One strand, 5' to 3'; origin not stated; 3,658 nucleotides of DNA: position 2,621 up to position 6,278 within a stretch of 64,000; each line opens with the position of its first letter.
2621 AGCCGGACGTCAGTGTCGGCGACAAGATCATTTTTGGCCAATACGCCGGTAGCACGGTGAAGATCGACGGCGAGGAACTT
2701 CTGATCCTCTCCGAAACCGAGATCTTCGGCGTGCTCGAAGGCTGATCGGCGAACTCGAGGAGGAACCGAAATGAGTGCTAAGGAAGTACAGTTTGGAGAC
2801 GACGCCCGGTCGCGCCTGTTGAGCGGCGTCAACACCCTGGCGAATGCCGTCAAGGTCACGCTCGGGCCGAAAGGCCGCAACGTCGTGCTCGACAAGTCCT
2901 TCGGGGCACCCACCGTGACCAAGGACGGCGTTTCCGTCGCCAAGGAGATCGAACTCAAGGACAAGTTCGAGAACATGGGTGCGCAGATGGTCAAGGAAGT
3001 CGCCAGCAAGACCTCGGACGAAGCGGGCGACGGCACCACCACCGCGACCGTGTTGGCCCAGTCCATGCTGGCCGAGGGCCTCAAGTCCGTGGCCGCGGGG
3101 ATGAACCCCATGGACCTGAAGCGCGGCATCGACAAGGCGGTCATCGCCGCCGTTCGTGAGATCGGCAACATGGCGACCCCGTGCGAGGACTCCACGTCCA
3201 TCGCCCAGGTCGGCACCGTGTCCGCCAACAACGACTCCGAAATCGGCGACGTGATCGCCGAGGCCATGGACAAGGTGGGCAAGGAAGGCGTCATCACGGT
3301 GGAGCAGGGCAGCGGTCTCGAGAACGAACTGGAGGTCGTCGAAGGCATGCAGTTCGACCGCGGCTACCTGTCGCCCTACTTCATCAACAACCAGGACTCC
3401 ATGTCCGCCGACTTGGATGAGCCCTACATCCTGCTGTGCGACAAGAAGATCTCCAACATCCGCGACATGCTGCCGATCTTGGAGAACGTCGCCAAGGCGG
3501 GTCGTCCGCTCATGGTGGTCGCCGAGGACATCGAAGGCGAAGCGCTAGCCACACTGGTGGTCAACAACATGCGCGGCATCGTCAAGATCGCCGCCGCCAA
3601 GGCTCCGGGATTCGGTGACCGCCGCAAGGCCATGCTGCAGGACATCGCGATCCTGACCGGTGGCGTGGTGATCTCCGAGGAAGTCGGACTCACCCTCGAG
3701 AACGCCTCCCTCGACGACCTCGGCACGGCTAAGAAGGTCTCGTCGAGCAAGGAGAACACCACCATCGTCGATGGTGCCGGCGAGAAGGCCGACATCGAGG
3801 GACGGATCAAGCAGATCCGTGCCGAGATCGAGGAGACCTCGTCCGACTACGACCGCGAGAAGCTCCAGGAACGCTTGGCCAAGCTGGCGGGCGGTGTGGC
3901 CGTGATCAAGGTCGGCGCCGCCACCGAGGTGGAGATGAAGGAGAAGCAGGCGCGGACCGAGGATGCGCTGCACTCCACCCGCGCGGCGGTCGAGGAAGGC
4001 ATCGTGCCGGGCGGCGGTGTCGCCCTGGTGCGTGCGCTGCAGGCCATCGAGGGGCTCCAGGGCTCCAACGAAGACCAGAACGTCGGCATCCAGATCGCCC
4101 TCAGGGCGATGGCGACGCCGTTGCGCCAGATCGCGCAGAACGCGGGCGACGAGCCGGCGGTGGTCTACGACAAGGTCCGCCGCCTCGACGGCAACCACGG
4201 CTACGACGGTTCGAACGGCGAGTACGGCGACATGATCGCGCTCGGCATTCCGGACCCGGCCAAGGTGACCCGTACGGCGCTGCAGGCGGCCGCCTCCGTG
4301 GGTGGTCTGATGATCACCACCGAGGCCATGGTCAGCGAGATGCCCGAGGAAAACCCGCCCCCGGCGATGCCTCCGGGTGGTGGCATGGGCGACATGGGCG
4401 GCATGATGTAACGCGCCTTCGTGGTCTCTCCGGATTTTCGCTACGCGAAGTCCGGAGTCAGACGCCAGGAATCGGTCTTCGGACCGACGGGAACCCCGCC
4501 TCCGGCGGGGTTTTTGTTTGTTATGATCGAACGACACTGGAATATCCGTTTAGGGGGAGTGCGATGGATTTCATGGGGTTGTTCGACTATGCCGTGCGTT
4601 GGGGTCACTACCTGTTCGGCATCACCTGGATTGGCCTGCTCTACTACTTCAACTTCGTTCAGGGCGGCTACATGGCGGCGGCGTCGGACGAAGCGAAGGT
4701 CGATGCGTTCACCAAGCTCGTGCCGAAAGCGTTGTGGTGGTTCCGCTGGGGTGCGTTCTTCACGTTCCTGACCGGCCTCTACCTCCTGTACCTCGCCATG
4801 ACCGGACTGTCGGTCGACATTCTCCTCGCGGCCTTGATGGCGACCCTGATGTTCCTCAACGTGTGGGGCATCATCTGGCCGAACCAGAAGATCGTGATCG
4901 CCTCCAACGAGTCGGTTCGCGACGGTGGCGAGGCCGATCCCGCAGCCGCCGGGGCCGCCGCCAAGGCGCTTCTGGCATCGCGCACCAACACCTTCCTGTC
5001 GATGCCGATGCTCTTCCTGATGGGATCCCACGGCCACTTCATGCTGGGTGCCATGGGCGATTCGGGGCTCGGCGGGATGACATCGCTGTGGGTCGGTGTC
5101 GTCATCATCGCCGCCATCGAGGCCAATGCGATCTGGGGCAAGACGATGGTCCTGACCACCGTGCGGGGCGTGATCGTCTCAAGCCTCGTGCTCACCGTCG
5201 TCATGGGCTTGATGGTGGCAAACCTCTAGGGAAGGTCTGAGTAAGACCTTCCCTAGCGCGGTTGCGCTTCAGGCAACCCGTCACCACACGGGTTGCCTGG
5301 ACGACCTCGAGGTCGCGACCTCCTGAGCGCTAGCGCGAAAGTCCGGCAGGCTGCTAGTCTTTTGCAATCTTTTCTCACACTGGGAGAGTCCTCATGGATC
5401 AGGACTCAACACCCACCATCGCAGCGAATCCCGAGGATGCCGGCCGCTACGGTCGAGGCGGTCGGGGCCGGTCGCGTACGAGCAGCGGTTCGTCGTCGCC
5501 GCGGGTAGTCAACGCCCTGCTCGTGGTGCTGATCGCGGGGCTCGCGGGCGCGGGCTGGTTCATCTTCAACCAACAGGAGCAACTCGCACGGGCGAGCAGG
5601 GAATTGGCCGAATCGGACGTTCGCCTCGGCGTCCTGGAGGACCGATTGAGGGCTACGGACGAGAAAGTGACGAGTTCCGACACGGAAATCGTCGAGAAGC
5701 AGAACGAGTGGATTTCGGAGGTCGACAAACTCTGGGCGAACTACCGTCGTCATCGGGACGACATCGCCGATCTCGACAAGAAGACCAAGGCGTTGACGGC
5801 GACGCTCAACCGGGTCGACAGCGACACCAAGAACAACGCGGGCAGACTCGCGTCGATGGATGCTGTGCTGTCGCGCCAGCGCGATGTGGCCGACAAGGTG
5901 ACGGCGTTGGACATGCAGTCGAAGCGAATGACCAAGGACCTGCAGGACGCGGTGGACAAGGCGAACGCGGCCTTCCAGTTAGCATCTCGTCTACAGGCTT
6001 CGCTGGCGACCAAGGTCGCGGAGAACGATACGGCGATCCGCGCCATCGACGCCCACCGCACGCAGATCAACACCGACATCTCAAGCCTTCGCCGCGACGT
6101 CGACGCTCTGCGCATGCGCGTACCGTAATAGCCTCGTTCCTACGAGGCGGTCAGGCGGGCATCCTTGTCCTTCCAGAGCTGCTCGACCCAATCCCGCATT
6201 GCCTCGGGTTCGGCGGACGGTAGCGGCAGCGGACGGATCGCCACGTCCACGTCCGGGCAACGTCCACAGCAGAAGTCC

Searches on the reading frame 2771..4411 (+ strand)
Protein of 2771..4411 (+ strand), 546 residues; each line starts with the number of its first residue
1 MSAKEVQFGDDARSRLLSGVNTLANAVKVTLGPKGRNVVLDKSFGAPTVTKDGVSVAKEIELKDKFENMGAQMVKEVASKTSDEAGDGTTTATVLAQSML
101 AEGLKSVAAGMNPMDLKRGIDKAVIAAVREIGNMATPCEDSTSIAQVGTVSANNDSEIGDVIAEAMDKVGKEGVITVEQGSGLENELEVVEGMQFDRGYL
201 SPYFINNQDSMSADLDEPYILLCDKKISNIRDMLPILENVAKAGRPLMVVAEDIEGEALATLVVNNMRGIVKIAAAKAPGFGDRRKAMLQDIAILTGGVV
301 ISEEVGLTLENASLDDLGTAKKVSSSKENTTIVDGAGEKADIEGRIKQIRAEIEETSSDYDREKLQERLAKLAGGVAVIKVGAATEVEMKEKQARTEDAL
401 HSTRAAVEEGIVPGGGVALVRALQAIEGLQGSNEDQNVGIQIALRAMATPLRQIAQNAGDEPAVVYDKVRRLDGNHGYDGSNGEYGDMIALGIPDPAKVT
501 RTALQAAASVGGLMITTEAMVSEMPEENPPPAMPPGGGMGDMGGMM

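Call 56: find_encoding_contigs(protein=window:2771-4411:+, flank=10000, max_places=6)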
Protein window:2771-4411:+ (546 aa): no gene with exactly this product is on record in the collection.
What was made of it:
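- Tried and rejected: It is not in the collection, so the source genome could not be reached (call 56).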

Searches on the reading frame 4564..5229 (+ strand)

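Call 14: search_protein_families(library=pfam, proteins=[window:4564-5229:+])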
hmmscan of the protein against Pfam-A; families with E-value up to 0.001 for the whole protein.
window:4564-5229:+ (221 aa): 1 family
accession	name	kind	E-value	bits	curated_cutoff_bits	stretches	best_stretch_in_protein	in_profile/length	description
PF06181.16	Urate_ox_N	-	2.3e-16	60.6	26.9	1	86-161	174-242/295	Urate oxidase N-terminal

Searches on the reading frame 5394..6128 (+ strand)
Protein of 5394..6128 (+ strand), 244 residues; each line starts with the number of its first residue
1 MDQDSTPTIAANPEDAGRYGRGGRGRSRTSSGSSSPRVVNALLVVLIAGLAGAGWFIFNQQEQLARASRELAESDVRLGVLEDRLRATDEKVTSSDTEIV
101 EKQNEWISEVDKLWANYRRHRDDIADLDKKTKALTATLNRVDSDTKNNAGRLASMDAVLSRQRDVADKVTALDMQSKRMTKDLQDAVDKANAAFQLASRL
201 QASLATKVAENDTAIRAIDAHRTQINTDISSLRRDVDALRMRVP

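Call 14: search_protein_families(library=pfam, proteins=[window:5394-6128:+])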
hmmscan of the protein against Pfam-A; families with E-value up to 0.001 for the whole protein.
window:5394-6128:+ (244 aa): 1 family
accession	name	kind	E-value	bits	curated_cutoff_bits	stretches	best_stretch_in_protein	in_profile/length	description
PF19220.6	Rod_CreS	-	0.00017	21.2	100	1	61-242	33-214/359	Crescentin, rod domain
